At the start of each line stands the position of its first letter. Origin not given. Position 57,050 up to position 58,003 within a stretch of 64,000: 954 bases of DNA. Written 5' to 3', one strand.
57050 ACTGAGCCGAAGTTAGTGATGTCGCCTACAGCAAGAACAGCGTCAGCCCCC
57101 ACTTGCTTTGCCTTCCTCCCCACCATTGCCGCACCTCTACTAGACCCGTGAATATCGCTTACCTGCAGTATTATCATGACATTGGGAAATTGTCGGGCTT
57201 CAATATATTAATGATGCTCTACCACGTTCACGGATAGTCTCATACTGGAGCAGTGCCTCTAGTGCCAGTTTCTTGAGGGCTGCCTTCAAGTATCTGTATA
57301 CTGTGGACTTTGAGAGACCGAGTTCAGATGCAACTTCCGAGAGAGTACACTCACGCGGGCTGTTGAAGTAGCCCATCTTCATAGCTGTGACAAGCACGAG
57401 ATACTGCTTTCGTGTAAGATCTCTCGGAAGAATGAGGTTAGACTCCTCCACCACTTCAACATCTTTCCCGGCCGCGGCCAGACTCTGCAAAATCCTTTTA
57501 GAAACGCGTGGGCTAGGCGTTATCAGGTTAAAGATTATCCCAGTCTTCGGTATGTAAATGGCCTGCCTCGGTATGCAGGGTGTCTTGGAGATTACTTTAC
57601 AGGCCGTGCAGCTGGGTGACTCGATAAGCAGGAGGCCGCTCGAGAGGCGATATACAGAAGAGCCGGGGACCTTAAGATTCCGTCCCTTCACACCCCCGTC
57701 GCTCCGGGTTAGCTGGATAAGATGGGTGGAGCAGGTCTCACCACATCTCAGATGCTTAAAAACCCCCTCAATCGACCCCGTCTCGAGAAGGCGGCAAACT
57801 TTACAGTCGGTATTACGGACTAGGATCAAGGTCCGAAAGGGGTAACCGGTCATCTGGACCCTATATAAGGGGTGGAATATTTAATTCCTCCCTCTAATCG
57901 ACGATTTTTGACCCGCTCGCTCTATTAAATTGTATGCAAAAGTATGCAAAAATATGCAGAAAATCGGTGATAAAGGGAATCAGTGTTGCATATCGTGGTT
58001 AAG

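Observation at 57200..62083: Copper-enzyme module: HTH regulator divergent from a membrane-anchored NirK::cupredoxin fusion, then SCO1 and a stand-alone NuoL-like antiporter subunit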

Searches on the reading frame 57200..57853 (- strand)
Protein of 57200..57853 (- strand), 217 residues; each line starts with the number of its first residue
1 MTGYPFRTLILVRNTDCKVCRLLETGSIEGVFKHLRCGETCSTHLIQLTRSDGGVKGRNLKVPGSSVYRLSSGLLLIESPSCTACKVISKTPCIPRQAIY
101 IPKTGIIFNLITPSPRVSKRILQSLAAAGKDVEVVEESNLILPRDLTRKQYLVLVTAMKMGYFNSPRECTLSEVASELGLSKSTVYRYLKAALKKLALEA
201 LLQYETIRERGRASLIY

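Call 3: search_protein_families(library=pfam, proteins=[window:57200-57853:-], max_evalue=0.01)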
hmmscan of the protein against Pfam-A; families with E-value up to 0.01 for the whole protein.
window:57200-57853:- (217 aa): 18 families
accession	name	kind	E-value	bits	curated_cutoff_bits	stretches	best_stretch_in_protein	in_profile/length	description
PF04967.18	HTH_10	-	2.6e-18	66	23.1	1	146-197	1-52/53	HTH DNA binding domain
PF09339.16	HTH_IclR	-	2.8e-08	33.8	22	1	165-190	15-40/52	IclR helix-turn-helix domain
PF13309.12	HTH_22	-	2.1e-05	24.9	29.6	1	141-190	15-63/63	HTH domain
PF04545.22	Sigma70_r4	-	5.1e-05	23.1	24.1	1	167-196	19-48/50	Sigma-70, region 4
PF08281.18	Sigma70_r4_2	-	5.4e-05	23.2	25.7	1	169-196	27-54/54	Sigma-70, region 4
PF01022.26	HTH_5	-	0.00019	21.7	22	1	167-191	14-38/47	Bacterial regulatory protein, arsR family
PF02796.21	HTH_7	-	0.00029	21.3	23.8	1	172-191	25-44/45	Helix-turn-helix domain of resolvase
PF13384.12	HTH_23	-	0.00039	20.6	24.6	1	170-191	19-40/50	Homeodomain-like domain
PF12728.13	HTH_17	-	0.0004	21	27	1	170-191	3-24/51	Helix-turn-helix domain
PF13412.12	HTH_24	-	0.00058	19.8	21.9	1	169-193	18-42/48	Winged helix-turn-helix DNA-binding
PF12840.13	HTH_20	-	0.00071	19.9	27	1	162-190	12-40/51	Helix-turn-helix domain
PF13551.12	HTH_29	-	0.00084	19.8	28.1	1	169-191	12-35/64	Winged helix-turn helix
PF01978.25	TrmB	-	0.0023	18.2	25.6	0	169-191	23-45/68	Sugar-specific transcriptional regulator TrmB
PF08279.18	HTH_11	-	0.0049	17.2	25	0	169-192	16-39/55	HTH domain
PF00196.25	GerE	-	0.0052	16.8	23.5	0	173-199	22-48/57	Bacterial regulatory proteins, luxR family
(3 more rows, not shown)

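Call 4: search_protein_families(library=ncbifam, proteins=[window:57200-57853:-], max_evalue=0.01)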
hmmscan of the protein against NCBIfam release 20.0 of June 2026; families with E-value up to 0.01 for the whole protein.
window:57200-57853:- (217 aa): 5 families
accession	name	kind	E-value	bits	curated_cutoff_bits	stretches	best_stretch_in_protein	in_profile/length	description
TIGR02937.1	sigma70-ECF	superfamily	2.3e-05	24.1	42.9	1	164-197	132-162/165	sigma-70 family RNA polymerase sigma factor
NF003257.0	PRK04217.1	equivalog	0.0036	17.4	115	1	168-197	58-87/110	hypothetical protein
TIGR02985.1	Sig70_bacteroi1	subfamily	0.0041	17.4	126.4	1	169-197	131-159/162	RNA polymerase sigma-70 factor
TIGR01764.1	excise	domain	0.0059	17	28.8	0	170-190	3-23/49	excisionase family DNA-binding protein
NF004471.0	PRK05803.1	subfamily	0.008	15.4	252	0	156-199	185-227/235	RNA polymerase sporulation sigma factor SigK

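Call 40: search_protein_families(library=pfam, alignment_id=A1, max_evalue=1)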
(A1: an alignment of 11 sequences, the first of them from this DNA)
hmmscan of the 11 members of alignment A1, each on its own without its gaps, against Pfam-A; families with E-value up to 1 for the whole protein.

A. member 1, seq(217 aa): 34 families (the best 25 are shown)
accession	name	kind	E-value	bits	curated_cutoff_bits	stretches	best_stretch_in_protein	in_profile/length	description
PF04967.18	HTH_10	-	2.6e-18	66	23.1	1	146-197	1-52/53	HTH DNA binding domain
PF09339.16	HTH_IclR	-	2.8e-08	33.8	22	1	165-190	15-40/52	IclR helix-turn-helix domain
PF13309.12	HTH_22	-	2.1e-05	24.9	29.6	1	141-190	15-63/63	HTH domain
PF04545.22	Sigma70_r4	-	5.1e-05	23.1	24.1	1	167-196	19-48/50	Sigma-70, region 4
PF08281.18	Sigma70_r4_2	-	5.4e-05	23.2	25.7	1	169-196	27-54/54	Sigma-70, region 4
PF01022.26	HTH_5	-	0.00019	21.7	22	1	167-191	14-38/47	Bacterial regulatory protein, arsR family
PF02796.21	HTH_7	-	0.00029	21.3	23.8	1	172-191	25-44/45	Helix-turn-helix domain of resolvase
PF13384.12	HTH_23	-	0.00039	20.6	24.6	1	170-191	19-40/50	Homeodomain-like domain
PF12728.13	HTH_17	-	0.0004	21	27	1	170-191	3-24/51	Helix-turn-helix domain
PF13412.12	HTH_24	-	0.00058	19.8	21.9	1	169-193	18-42/48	Winged helix-turn-helix DNA-binding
PF12840.13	HTH_20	-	0.00071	19.9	27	1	162-190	12-40/51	Helix-turn-helix domain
PF13551.12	HTH_29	-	0.00084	19.8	28.1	1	169-191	12-35/64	Winged helix-turn helix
PF01978.25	TrmB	-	0.0023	18.2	25.6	1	169-191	23-45/68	Sugar-specific transcriptional regulator TrmB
PF08279.18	HTH_11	-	0.0049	17.2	25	1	169-192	16-39/55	HTH domain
PF00196.25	GerE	-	0.0052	16.8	23.5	1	173-199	22-48/57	Bacterial regulatory proteins, luxR family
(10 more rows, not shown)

B. families by the number of members that match (of 11 scanned): 70 families (the first 25 are shown)
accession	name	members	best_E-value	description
PF04967.18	HTH_10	11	1.7e-20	HTH DNA binding domain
PF04545.22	Sigma70_r4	9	4.2e-12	Sigma-70, region 4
PF09339.16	HTH_IclR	9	1.7e-08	IclR helix-turn-helix domain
PF01022.26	HTH_5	9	1.1e-06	Bacterial regulatory protein, arsR family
PF12840.13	HTH_20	9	1.4e-06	Helix-turn-helix domain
PF08281.18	Sigma70_r4_2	9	3.8e-06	Sigma-70, region 4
PF13412.12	HTH_24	9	8.9e-06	Winged helix-turn-helix DNA-binding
PF08279.18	HTH_11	9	2.6e-05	HTH domain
PF21476.4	PF0610-like_N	9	0.00085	PF0610-like, N-terminal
PF00196.25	GerE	8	8.7e-07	Bacterial regulatory proteins, luxR family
PF13384.12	HTH_23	8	0.00014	Homeodomain-like domain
PF12802.13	MarR_2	8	0.00031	MarR family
PF00440.29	TetR_N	8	0.0025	Bacterial regulatory proteins, tetR family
PF13551.12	HTH_29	7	0.00011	Winged helix-turn helix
PF12728.13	HTH_17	7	0.00024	Helix-turn-helix domain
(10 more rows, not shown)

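Call 41: search_solved_structures(query=A1, max_evalue=1)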
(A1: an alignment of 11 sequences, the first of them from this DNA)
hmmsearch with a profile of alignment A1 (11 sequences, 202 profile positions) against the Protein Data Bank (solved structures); distinct sequences matched with E-value up to 1: 26.
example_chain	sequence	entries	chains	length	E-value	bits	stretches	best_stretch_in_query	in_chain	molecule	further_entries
1fse_A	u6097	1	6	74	0.021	17.6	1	163-197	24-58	GERE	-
5tjj_A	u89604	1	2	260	0.022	17.5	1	163-188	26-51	Transcriptional regulator, IclR family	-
7bhy_A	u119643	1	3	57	0.047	16.5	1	160-192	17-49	Deoxyribonucleoside regulator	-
8r7y_A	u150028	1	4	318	0.049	16.4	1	160-192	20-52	Deoxyribonucleoside regulator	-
8x6g_H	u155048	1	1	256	0.059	16.2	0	169-194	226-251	RNA polymerase sigma factor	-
7ckq_F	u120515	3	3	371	0.064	16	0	139-193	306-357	RNA polymerase sigma factor SigA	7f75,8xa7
4j29_A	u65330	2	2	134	0.12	15.2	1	100-150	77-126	Engineered Protein OR258 | DE NOVO DESIGNED PROTEIN OR258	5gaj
8hkc_E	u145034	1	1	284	0.17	14.6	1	156-194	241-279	RNA polymerase sigma factor RpoH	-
1s7o_A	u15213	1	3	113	0.19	14.5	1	150-189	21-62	Hypothetical UPF0122 protein SPy1201/SpyM3_0842/SPs1042/spyM18_1152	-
2rvc_A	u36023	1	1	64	0.27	14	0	171-186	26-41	Interferon-inducible and double-stranded-dependent eIF-2kinase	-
4kmf_A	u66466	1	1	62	0.31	13.8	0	171-186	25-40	Interferon-inducible and double-stranded-dependent eIF-2kinase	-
4g8x_A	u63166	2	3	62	0.32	13.8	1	142-193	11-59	RNA polymerase sigma factor rpoD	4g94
3e3m_A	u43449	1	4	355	0.33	13.7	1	163-188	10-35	Transcriptional regulator, LacI family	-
4g6d_A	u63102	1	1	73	0.35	13.6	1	142-194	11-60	RNA polymerase sigma factor rpoD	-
3kjx_A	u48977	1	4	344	0.36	13.6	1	161-188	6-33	Transcriptional regulator, LacI family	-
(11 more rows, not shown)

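Call 53: search_protein_representatives(protein=window:57200-57853:-)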
Query: 217 residues. Proteins with E-value up to 0.001 (for the whole library): 460; up to 1e-10: 34; up to 1e-30: 5. The best 150 are listed.
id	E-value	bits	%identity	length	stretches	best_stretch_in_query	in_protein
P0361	1.0e-88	312.6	68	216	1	4-217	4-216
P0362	3.0e-73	262.1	58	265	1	5-213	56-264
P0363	1.4e-44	168.4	44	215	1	5-199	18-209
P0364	1.0e-32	129.7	49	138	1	11-144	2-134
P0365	3.8e-32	127.9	38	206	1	10-198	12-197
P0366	4.5e-26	108.0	35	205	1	9-200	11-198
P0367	1.1e-25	106.8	35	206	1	5-199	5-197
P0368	4.6e-23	98.2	55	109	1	105-206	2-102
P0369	2.0e-20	89.6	29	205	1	5-197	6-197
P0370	9.7e-18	80.8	29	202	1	9-197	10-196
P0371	1.1e-17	80.6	32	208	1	7-198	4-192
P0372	3.0e-17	79.2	29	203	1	7-198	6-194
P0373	5.4e-17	78.4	29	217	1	11-201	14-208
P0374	1.1e-16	77.4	29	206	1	27-200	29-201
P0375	1.3e-16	77.1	29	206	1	8-197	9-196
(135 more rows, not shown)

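Call 55: search_protein_families(library=pfam, alignment_id=A2, max_evalue=0.01)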
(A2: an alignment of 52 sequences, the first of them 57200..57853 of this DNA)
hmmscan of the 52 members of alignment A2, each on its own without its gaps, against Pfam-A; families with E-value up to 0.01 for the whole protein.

A. member 1, window:57200-57853:- (217 aa): 18 families
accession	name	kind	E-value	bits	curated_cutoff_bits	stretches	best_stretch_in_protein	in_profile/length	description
PF04967.18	HTH_10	-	2.6e-18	66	23.1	1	146-197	1-52/53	HTH DNA binding domain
PF09339.16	HTH_IclR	-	2.8e-08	33.8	22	1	165-190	15-40/52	IclR helix-turn-helix domain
PF13309.12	HTH_22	-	2.1e-05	24.9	29.6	1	141-190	15-63/63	HTH domain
PF04545.22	Sigma70_r4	-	5.1e-05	23.1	24.1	1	167-196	19-48/50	Sigma-70, region 4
PF08281.18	Sigma70_r4_2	-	5.4e-05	23.2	25.7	1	169-196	27-54/54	Sigma-70, region 4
PF01022.26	HTH_5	-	0.00019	21.7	22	1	167-191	14-38/47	Bacterial regulatory protein, arsR family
PF02796.21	HTH_7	-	0.00029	21.3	23.8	1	172-191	25-44/45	Helix-turn-helix domain of resolvase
PF13384.12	HTH_23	-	0.00039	20.6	24.6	1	170-191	19-40/50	Homeodomain-like domain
PF12728.13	HTH_17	-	0.0004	21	27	1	170-191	3-24/51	Helix-turn-helix domain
PF13412.12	HTH_24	-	0.00058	19.8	21.9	1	169-193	18-42/48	Winged helix-turn-helix DNA-binding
PF12840.13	HTH_20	-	0.00071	19.9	27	1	162-190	12-40/51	Helix-turn-helix domain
PF13551.12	HTH_29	-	0.00084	19.8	28.1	1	169-191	12-35/64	Winged helix-turn helix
PF01978.25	TrmB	-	0.0023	18.2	25.6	0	169-191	23-45/68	Sugar-specific transcriptional regulator TrmB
PF08279.18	HTH_11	-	0.0049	17.2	25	0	169-192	16-39/55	HTH domain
PF00196.25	GerE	-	0.0052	16.8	23.5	0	173-199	22-48/57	Bacterial regulatory proteins, luxR family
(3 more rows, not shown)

B. families by the number of members that match (of 52 scanned): 50 families (the first 25 are shown)
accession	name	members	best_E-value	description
PF04967.18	HTH_10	52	6.4e-23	HTH DNA binding domain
PF04545.22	Sigma70_r4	33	6.5e-09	Sigma-70, region 4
PF13412.12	HTH_24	20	5.9e-06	Winged helix-turn-helix DNA-binding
PF08281.18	Sigma70_r4_2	13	5.4e-05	Sigma-70, region 4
PF01047.28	MarR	9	0.0015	MarR family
PF09339.16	HTH_IclR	8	2.8e-08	IclR helix-turn-helix domain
PF13443.12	HTH_26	7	0.001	Cro/C1-type HTH DNA-binding domain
PF08279.18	HTH_11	7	0.0014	HTH domain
PF01022.26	HTH_5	5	2.4e-06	Bacterial regulatory protein, arsR family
PF13384.12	HTH_23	5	7.1e-05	Homeodomain-like domain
PF00196.25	GerE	5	8.1e-05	Bacterial regulatory proteins, luxR family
PF01325.25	Fe_dep_repress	5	0.00055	Iron dependent repressor, N-terminal DNA binding domain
PF13309.12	HTH_22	4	2.1e-05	HTH domain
PF12840.13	HTH_20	4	7.4e-05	Helix-turn-helix domain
PF13551.12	HTH_29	3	0.00061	Winged helix-turn helix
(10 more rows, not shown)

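Call 65: predict_structure(alignment_id=A2)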
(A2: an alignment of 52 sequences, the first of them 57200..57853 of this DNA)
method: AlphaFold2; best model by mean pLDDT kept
length: 217 residues; sequences in the alignment: 52
mean_pLDDT: 89.8   pTM: 0.75
mean pLDDT of the five models: 89.8, 89.6, 88.9, 88.8, 87.8
residues with pLDDT >= 90: 159; 70-90: 35; 50-70: 16; < 50: 7
segments of 3 or more residues with pLDDT < 50: 211-217
pLDDT, mean of each block of 10 residues (from residue 1): 86 96 88 95 93 62 92 94 98 94 94 97 98 95 90 98 98 98 98 89 65 41
secondary structure, 60 per line:
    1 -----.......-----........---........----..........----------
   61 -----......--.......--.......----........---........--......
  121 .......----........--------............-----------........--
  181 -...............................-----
elements in order: E6-12 H18-25 E29-36 E41-50 E66-71 E74-80 H83-89 E94-101 E105-112 H115-127 E132-139 H148-159 H171-178 H182-212

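Call 80: find_encoding_contigs(protein=P0369, flank=5000, max_places=3)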
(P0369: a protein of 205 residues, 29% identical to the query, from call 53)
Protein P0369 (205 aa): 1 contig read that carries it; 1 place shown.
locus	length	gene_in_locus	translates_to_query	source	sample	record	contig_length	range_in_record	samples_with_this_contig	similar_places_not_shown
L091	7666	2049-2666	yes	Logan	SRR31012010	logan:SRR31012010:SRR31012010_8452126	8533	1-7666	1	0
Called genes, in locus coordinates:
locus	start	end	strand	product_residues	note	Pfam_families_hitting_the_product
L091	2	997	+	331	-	?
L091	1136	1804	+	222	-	-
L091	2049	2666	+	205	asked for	PF04967:HTH_10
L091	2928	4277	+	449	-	PF02403:Seryl_tRNA_N, PF00587:tRNA-synt_2b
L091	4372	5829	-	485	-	PF14691:Fer4_20, PF01946:Thi4 (weak), PF00070:Pyr_redox (faint), PF07992:Pyr_redox_2, PF13450:NAD_binding_8, PF13738:Pyr_redox_3 (weak)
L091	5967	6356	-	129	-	PF07843:DUF1634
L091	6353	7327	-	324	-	PF01925:TauE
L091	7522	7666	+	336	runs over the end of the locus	PF01680:SOR_SNZ, PF05690:ThiG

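Call 81: find_encoding_contigs(protein=P0365, flank=5000, max_places=3)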
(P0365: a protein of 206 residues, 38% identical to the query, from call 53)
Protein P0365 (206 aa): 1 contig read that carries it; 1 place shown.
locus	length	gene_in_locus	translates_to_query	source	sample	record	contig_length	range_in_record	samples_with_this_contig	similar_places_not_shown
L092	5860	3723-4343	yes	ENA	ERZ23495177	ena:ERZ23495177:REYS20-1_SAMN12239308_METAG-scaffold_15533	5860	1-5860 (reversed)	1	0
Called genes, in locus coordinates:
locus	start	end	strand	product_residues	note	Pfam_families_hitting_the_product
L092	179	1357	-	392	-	PF02771:Acyl-CoA_dh_N, PF02770:Acyl-CoA_dh_M, PF00441:Acyl-CoA_dh_1, PF08028:Acyl-CoA_dh_2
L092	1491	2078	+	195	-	-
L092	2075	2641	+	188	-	PF00115:COX1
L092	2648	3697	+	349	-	PF00115:COX1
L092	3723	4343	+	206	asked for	PF04545:Sigma70_r4 (faint), PF04967:HTH_10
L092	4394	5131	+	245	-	PF01904:DUF72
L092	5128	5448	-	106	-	-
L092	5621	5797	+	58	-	-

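Call 82: find_encoding_contigs(protein=P0371, flank=5000, max_places=3)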
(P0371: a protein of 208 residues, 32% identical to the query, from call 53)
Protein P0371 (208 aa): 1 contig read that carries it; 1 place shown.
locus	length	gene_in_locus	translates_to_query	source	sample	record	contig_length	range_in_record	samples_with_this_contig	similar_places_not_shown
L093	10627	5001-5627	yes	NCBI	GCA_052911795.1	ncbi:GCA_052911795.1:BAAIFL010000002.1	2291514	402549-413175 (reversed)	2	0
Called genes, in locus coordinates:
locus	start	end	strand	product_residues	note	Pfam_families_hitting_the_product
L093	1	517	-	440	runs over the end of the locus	PF00083:Sugar_tr (faint), PF07690:MFS_1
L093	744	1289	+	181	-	PF01814:Hemerythrin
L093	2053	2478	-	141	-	PF05942:PaREP1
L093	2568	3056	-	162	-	PF05942:PaREP1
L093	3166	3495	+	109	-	PF10007:DUF2250, PF14394:DUF4423 (weak)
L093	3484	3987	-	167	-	PF05942:PaREP1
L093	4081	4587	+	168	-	PF01980:TrmO_N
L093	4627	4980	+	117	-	PF13650:Asp_protease_2, PF13975:gag-asp_proteas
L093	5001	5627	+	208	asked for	PF04545:Sigma70_r4, PF04967:HTH_10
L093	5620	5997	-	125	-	PF22751:DUF488-N3a, PF22752:DUF488-N3i, PF04343:DUF488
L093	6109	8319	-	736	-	PF22085:NorB_cytochrome_c-like, PF00115:COX1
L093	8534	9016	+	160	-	PF05942:PaREP1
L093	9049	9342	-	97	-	-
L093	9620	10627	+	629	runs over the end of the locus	PF01558:POR, PF01855:POR_N, PF17147:PFOR_II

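Call 83: find_encoding_contigs(protein=P0366, flank=6000, max_places=3)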
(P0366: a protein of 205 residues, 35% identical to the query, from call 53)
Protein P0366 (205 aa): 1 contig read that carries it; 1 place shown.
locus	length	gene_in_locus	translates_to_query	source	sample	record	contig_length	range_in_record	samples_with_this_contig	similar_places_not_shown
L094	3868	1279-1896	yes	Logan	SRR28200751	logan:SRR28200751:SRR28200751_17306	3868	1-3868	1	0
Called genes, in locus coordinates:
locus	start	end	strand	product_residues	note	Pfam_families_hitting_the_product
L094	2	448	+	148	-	?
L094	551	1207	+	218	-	PF00687:Ribosomal_L1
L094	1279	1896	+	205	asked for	PF04967:HTH_10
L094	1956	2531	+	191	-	-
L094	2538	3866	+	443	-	?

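Call 84: search_protein_families(library=pfam, proteins=[L094:1956-2531:+, L094:2538-3866:+, L092:1491-2078:+, L091:1136-1804:+, L091:2-997:+, L093:6109-8319:-], max_evalue=0.01)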
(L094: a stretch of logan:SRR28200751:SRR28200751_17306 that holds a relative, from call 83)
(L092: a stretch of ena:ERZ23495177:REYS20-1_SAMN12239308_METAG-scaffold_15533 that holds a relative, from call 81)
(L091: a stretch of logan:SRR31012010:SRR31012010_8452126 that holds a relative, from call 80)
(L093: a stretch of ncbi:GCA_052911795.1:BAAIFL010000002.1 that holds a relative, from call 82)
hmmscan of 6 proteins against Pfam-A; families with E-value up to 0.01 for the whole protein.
L094:1956-2531:+ (191 aa): 1 family
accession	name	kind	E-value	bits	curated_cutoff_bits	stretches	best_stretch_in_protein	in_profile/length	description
PF03840.19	SecG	-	0.0025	18.3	29.2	1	12-64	2-59/70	Preprotein translocase SecG subunit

L094:2538-3866:+ (443 aa): 1 family
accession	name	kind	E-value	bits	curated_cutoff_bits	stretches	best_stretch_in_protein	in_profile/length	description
PF00115.25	COX1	-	1.1e-49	169.9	34.8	1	10-443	3-379/436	Cytochrome C and Quinol oxidase polypeptide I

L092:1491-2078:+ (195 aa): 0 families

L091:1136-1804:+ (222 aa): 0 families

L091:2-997:+ (331 aa): 2 families
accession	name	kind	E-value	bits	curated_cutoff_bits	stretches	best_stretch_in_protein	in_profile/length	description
PF10143.14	PhosphMutase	-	3.3e-36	125.2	21.5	1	1-132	37-170/170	2,3-bisphosphoglycerate-independent phosphoglycerate mutase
PF01676.23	Metalloenzyme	-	1.9e-32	113.2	24.3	1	92-320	49-250/252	Metalloenzyme superfamily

L093:6109-8319:- (736 aa): 2 families
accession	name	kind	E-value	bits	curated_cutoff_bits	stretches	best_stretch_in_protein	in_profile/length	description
PF00115.25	COX1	-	4.5e-27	95.4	34.8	1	258-701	2-434/436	Cytochrome C and Quinol oxidase polypeptide I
PF22085.1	NorB_cytochrome_c-like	-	1.6e-22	81.2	29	1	38-189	1-164/181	Nitric oxide reductase subunit B, cytochrome c-like domain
